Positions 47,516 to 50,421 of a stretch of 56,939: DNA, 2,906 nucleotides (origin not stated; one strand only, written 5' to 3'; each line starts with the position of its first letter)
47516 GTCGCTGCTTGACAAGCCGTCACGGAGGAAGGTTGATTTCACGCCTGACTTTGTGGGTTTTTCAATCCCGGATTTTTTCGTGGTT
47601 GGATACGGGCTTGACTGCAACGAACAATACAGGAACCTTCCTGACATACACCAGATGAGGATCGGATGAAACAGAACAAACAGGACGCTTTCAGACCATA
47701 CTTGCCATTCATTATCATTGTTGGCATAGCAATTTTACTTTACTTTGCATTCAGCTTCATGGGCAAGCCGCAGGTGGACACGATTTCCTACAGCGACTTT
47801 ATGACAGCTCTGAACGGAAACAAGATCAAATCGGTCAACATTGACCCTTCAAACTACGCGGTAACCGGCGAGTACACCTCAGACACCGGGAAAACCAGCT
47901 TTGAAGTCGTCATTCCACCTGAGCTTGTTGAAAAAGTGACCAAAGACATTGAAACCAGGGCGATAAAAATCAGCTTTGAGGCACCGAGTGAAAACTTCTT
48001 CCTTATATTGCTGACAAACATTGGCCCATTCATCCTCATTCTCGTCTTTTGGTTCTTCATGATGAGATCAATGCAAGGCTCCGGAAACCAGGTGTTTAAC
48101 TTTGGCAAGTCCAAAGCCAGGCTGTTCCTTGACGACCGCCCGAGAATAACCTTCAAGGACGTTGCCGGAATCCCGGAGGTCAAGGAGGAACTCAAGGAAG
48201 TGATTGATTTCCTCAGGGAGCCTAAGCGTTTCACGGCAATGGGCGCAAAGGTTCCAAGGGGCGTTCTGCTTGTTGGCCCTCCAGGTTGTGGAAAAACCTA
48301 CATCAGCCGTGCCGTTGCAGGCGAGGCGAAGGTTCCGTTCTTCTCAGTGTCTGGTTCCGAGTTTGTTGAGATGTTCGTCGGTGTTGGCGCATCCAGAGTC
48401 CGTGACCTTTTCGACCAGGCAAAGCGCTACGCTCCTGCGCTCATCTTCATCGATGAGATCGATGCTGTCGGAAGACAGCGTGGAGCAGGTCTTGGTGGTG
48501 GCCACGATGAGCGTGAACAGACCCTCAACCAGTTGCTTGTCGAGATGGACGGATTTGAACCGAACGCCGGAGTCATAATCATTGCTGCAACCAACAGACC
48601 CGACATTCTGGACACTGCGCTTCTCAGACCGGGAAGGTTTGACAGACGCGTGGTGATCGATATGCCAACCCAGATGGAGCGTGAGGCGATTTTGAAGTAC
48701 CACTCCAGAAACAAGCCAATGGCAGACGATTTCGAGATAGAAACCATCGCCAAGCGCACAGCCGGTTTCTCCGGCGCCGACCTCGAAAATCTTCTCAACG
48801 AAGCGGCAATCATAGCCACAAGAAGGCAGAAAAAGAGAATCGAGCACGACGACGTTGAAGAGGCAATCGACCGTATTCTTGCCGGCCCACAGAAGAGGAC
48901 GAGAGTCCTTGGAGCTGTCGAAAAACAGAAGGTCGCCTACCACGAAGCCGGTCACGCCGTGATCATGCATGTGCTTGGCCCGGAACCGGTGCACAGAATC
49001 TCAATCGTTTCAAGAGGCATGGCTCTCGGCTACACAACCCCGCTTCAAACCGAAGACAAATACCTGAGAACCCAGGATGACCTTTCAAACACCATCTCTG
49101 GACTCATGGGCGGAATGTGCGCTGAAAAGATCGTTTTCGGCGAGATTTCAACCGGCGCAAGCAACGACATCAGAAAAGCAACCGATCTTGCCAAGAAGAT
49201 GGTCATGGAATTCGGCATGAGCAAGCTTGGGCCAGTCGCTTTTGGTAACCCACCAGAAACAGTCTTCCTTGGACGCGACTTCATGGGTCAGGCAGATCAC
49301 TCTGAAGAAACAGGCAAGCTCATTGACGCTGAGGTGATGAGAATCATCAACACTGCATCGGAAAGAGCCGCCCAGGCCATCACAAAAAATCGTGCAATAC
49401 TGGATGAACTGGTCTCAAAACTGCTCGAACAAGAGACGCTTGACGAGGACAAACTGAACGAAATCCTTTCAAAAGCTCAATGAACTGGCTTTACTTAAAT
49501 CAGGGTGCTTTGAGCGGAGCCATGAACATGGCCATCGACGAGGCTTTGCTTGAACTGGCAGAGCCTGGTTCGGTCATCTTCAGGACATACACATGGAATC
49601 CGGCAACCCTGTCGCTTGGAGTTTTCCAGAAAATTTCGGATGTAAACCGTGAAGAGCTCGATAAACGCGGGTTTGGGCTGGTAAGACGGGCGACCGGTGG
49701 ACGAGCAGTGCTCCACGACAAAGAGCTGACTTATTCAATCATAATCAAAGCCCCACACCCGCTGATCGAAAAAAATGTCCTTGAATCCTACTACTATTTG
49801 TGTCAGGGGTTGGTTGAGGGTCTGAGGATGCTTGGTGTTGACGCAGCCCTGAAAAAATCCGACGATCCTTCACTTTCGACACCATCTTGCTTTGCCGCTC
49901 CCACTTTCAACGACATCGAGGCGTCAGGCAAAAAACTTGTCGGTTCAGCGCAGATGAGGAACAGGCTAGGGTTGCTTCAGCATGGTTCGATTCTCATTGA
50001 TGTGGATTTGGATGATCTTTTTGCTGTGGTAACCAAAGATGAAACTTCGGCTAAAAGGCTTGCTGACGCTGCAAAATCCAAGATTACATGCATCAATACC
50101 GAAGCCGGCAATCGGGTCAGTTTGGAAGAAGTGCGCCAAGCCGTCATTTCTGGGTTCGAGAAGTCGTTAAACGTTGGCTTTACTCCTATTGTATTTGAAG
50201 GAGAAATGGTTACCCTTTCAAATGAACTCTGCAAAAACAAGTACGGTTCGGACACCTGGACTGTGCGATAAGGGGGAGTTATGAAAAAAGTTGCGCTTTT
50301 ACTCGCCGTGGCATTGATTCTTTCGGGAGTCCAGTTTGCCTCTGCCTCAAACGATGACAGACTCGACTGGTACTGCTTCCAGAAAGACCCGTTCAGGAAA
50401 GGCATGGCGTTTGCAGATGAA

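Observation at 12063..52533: Cohesin-dockerin style surface assembly loaded with proteases instead of glycoside hydrolases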

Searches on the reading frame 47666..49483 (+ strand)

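Call 4: search_protein_families(library=pfam, proteins=[window:47666-49483:+], max_evalue=0.01)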
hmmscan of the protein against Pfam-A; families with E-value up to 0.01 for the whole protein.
window:47666-49483:+ (605 aa): 15 families
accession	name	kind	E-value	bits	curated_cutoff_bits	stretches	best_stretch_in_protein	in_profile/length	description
PF01434.24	Peptidase_M41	-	1.2e-57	195.3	29.9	1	415-600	3-191/191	Peptidase family M41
PF00004.35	AAA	-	2.8e-44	151.2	21.2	1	200-332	1-130/131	ATPase family associated with various cellular activities (AAA)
PF17862.7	AAA_lid_3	-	3.4e-15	55.7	27.2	1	355-399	1-45/45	AAA+ lid domain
PF06480.20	FtsH_ext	-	8.4e-14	52.1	25.5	1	15-105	4-101/103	FtsH Extracellular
PF20720.3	nSTAND3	-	2.8e-05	24.3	27.2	0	200-346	20-152/155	Novel STAND NTPase 3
PF07728.20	AAA_5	-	3.1e-05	24.5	22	1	199-313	1-125/139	AAA domain (dynein-related subfamily)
PF20436.4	LonB_AAA-LID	-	8.7e-05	22.9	22.4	1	371-402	29-60/65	Archaeal LonB, AAA+ ATPase LID domain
PF05496.18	RuvB_N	-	0.00044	20.5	27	1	162-232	5-68/159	Holliday junction DNA helicase RuvB P-loop domain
PF13191.12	AAA_16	-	0.00086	20.3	32.6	0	194-221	21-48/167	AAA ATPase domain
PF06068.19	TIP49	-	0.0014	18.3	23.8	1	198-234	51-89/347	TIP49 P-loop domain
PF13401.12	AAA_22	-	0.0015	19.3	27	0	200-224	8-35/130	AAA domain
PF13207.12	AAA_17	-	0.0017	19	27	1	203-252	1-49/136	AAA domain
PF23902.1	AAA_lid_PRS2_C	-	0.0056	17.2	34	0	338-405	3-71/73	PRS2 AAA+ lid C-terminal domain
PF01695.23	IstB_IS21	-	0.0082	16.1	24.1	0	200-222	95-117/238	IstB-like ATP binding protein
PF13173.12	AAA_14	-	0.0096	16.4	27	0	200-268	5-74/129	AAA domain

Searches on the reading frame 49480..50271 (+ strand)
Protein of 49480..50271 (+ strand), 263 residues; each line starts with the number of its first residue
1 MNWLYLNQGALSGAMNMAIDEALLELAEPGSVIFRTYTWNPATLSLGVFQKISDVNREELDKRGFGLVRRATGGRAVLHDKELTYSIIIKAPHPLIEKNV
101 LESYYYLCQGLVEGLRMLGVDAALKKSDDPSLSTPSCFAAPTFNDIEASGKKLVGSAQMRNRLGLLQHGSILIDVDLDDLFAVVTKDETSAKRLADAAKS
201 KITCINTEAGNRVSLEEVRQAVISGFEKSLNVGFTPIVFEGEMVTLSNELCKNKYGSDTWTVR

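Call 6: search_protein_families(library=pfam, proteins=[window:49480-50271:+], max_evalue=0.001)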
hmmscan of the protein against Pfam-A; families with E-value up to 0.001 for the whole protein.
window:49480-50271:+ (263 aa): 2 families
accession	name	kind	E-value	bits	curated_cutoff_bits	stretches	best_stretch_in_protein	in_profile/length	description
PF21948.1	LplA-B_cat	-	1.5e-37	129.9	27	1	14-226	3-199/200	Lipoyl protein ligase A/B catalytic domain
PF03099.24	BPL_LplA_LipB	-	2.8e-19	69.8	21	1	53-176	14-133/133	Biotin/lipoate A/B protein ligase family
